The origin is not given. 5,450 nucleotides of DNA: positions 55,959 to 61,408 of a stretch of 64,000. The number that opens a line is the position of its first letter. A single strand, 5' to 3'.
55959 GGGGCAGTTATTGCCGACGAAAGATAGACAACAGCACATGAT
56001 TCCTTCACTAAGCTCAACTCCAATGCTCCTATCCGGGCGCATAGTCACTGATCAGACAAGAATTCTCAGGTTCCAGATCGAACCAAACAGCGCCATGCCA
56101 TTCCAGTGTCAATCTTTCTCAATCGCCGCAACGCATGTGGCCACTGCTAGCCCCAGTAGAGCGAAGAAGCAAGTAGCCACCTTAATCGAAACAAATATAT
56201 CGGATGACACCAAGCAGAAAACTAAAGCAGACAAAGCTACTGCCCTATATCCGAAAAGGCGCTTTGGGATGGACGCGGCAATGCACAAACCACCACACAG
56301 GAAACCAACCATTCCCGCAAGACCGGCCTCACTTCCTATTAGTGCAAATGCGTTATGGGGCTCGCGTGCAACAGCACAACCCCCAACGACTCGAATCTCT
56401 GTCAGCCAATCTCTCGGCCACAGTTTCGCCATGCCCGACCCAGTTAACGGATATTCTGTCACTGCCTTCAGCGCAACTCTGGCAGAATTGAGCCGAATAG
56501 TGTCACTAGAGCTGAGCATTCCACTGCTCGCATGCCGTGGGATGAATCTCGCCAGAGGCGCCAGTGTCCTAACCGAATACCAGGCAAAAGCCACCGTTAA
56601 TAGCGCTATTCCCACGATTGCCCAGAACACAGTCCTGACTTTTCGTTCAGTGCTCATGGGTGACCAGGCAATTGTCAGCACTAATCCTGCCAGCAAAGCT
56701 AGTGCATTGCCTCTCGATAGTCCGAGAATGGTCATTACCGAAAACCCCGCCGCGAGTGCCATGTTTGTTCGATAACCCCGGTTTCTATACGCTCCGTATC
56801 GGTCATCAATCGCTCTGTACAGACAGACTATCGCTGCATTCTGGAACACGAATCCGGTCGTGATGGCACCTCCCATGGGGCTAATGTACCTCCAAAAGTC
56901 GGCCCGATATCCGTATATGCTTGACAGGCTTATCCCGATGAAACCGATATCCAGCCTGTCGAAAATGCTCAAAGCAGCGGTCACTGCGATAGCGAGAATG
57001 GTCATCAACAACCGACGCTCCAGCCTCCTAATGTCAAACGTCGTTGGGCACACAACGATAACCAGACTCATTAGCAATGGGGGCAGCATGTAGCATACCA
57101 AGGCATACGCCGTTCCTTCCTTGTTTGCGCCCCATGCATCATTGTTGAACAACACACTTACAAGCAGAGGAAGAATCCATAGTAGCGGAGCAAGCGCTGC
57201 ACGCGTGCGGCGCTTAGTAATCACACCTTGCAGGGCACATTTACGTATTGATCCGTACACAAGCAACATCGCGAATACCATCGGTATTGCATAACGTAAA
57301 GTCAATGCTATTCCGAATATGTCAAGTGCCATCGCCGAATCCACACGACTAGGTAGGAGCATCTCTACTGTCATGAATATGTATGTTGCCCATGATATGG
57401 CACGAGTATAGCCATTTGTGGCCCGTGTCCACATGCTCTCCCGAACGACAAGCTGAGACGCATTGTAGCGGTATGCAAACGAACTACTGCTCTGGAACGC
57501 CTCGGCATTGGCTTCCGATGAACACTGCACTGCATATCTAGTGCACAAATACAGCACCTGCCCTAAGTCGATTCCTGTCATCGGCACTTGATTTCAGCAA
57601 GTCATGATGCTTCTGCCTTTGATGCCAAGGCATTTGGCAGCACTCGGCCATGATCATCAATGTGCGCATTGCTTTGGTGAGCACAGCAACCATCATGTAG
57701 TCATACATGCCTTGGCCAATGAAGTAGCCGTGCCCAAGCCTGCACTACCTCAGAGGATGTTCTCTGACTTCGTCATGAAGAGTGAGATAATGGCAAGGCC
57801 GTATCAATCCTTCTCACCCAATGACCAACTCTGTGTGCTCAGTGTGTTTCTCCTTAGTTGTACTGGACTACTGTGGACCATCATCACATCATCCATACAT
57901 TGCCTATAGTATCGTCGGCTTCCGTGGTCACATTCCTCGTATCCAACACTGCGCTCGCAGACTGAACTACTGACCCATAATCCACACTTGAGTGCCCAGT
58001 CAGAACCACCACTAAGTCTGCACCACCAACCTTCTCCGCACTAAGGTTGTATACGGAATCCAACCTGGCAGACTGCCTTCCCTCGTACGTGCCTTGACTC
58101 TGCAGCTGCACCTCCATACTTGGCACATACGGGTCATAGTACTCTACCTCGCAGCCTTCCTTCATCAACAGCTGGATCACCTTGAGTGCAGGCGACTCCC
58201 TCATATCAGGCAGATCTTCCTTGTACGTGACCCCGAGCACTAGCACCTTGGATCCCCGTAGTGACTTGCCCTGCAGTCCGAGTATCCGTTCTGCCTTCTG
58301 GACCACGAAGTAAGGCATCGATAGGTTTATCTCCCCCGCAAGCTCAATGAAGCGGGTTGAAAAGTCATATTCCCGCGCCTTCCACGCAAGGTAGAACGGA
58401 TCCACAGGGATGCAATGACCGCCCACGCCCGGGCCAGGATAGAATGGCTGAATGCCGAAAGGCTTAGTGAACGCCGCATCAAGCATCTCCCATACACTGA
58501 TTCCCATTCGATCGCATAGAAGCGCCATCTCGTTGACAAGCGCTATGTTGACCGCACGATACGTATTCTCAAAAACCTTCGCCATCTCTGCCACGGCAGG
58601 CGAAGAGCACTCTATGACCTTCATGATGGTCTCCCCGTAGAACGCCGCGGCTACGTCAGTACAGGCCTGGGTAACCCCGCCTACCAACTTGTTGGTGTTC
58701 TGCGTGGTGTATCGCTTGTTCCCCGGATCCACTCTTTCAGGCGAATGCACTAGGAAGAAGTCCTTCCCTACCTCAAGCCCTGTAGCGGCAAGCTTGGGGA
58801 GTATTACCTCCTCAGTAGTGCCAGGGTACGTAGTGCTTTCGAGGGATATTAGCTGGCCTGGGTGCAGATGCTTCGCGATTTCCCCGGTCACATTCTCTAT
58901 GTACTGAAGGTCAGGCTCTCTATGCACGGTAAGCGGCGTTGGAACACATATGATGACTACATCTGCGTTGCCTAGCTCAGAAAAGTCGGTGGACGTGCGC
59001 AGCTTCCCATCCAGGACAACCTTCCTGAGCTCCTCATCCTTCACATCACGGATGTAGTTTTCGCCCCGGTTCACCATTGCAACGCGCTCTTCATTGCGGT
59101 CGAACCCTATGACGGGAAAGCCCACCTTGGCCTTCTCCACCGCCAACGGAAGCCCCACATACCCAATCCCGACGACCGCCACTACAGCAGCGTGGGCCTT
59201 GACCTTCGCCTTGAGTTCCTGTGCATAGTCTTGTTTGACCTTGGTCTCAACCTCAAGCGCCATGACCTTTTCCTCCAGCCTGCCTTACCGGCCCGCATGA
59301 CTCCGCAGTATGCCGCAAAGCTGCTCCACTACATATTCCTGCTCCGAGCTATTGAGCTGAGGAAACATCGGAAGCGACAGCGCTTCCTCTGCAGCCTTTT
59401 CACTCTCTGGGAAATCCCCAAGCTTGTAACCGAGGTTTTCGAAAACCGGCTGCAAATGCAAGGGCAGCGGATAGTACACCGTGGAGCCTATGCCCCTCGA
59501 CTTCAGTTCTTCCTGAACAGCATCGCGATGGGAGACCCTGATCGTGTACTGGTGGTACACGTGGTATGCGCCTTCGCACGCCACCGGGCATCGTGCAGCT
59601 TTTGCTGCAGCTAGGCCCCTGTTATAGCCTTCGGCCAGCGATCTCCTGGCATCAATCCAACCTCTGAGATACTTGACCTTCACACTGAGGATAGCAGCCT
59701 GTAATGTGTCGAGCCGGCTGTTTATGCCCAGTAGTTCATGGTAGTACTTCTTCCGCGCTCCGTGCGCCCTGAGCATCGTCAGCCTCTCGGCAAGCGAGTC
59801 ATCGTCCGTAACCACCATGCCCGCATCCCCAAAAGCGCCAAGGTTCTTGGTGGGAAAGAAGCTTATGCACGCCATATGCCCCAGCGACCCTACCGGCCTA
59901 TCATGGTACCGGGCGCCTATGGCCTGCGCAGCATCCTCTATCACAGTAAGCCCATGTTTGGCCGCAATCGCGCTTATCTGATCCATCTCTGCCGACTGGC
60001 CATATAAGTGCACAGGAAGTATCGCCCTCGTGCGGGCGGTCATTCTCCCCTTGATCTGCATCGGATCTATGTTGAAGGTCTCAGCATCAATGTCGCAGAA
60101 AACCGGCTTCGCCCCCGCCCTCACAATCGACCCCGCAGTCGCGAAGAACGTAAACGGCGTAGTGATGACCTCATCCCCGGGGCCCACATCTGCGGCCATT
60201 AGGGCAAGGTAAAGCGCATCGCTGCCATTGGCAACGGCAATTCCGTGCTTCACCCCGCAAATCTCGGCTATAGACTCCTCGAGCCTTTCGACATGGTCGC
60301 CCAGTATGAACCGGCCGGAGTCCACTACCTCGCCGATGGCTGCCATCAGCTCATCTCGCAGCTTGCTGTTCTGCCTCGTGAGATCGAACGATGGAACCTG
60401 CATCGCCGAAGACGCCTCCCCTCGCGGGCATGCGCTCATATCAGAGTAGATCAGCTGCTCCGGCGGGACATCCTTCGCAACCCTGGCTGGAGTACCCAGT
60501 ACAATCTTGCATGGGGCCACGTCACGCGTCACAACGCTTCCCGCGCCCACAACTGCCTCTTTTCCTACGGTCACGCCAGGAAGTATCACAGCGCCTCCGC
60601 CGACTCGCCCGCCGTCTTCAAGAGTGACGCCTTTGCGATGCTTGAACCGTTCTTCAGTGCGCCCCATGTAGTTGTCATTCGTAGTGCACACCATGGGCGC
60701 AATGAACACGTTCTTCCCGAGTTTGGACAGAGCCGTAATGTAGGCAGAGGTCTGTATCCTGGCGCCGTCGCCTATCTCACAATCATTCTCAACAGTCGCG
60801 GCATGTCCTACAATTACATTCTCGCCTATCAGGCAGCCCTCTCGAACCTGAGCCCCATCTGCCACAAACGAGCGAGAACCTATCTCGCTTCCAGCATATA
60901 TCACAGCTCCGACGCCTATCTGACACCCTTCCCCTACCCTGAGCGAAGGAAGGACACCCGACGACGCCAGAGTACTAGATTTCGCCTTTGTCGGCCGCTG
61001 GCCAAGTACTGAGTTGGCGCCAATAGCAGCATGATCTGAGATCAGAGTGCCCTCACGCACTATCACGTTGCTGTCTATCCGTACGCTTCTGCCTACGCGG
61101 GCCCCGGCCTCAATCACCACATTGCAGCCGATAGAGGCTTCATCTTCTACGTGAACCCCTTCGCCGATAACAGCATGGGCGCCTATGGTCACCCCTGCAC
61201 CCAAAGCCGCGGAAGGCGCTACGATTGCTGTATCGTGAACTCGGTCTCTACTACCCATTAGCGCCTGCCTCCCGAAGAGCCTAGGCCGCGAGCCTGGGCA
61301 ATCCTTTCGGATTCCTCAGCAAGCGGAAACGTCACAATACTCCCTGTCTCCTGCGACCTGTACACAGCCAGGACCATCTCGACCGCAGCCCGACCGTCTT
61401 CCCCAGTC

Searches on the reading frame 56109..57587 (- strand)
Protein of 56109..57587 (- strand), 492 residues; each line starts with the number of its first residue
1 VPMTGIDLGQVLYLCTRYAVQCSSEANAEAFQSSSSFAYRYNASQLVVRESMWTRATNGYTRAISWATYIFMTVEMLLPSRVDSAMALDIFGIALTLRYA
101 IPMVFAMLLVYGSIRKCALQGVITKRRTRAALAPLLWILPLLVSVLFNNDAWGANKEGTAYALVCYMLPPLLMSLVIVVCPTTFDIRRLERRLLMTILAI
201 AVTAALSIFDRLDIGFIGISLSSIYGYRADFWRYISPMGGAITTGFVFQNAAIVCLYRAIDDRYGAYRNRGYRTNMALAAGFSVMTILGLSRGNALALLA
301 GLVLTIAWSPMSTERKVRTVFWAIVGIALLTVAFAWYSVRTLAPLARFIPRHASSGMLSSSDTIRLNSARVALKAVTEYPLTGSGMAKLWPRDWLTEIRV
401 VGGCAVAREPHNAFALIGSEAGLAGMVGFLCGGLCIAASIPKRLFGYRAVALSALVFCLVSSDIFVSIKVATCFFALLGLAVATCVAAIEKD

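Call 45: search_protein_families(library=pfam, proteins=[window:56109-57587:-], max_evalue=0.001)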
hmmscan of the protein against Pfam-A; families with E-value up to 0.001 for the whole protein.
window:56109-57587:- (492 aa): 1 family
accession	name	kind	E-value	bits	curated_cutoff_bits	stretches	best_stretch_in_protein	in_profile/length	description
PF04932.20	Wzy_C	-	1.6e-11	44.7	31.7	1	280-430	4-149/149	O-Antigen ligase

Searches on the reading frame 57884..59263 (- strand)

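Call 45: search_protein_families(library=pfam, proteins=[window:57884-59263:-], max_evalue=0.001)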
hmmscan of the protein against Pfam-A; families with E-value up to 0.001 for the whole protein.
window:57884-59263:- (459 aa): 6 families
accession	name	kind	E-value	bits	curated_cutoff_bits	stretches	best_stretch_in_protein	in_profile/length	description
PF03721.20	UDPG_MGDP_dh_N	-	1.9e-44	151.9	27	1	28-203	3-181/187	UDP-glucose/GDP-mannose dehydrogenase family, NAD binding domain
PF00984.24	UDPG_MGDP_dh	-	1.4e-31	108.8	25.4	1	224-313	2-92/94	UDP-glucose/GDP-mannose dehydrogenase family, central domain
PF03720.21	UDPG_MGDP_dh_C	-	1.7e-22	80.2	30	1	341-447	1-102/103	UDP-glucose/GDP-mannose dehydrogenase family, UDP binding domain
PF03446.21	NAD_binding_2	-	2.9e-06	27.8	21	1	28-154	2-104/161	NAD binding domain of 6-phosphogluconate dehydrogenase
PF02737.24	3HCDH_N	-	8e-05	23.1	22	1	28-114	2-93/180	3-hydroxyacyl-CoA dehydrogenase, NAD binding domain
PF02558.23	ApbA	-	0.00077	19.6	22.2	0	28-109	1-76/150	Ketopantoate reductase PanE/ApbA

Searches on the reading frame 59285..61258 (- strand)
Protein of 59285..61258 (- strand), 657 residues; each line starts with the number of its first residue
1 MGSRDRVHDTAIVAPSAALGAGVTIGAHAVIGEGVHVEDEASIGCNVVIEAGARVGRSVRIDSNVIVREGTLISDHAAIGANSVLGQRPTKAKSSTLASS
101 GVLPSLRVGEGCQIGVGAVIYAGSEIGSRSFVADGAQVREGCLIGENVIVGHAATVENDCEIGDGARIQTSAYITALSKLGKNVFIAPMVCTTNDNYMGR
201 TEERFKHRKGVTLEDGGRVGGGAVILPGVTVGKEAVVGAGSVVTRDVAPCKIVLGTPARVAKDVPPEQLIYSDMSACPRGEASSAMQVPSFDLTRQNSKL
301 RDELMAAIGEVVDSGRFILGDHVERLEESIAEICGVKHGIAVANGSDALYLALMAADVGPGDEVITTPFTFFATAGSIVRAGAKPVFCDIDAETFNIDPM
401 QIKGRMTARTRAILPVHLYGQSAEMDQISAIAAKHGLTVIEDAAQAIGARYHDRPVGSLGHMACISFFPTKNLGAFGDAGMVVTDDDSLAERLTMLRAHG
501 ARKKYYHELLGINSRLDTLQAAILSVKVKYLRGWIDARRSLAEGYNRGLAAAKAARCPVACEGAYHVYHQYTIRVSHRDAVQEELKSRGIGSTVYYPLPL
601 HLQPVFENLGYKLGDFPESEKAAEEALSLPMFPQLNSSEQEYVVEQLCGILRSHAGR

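Call 45: search_protein_families(library=pfam, proteins=[window:59285-61258:-], max_evalue=0.001)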
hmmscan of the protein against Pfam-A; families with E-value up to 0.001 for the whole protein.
window:59285-61258:- (657 aa): 8 families
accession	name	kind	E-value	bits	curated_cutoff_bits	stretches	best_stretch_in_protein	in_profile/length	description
PF01041.23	DegT_DnrJ_EryC1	-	1.4e-124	416.5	19.8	1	301-647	4-359/360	DegT/DnrJ/EryC1/StrS aminotransferase family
PF00132.30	Hexapep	-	2.7e-30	103.2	27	6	141-175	1-35/36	Bacterial transferase hexapeptide (six repeats)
PF25084.1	LbH_EIF2B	-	2.9e-15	56.6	54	1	49-156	6-105/105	EIF2B subunit epsilon LbH domain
PF14602.12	Hexapep_2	-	2.2e-09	37.3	27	1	211-245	2-34/34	Hexapeptide repeat of succinyl-transferase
PF24894.1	Hexapep_GlmU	-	4.2e-07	30.5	23.3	0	27-82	33-86/104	GlmU-like, C-terminal hexapeptide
PF01212.27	Beta_elim_lyase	-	1.2e-06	28.5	27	1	322-500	33-227/288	Beta-eliminating lyase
PF25087.1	GMPPB_C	-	9.4e-05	22.5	39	0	45-110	3-67/110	GMPPB C-terminal domain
PF25247.1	LbH_GLGC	-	0.00079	19.8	27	0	107-189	17-102/135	GLGC left-handed parallel beta-helix domain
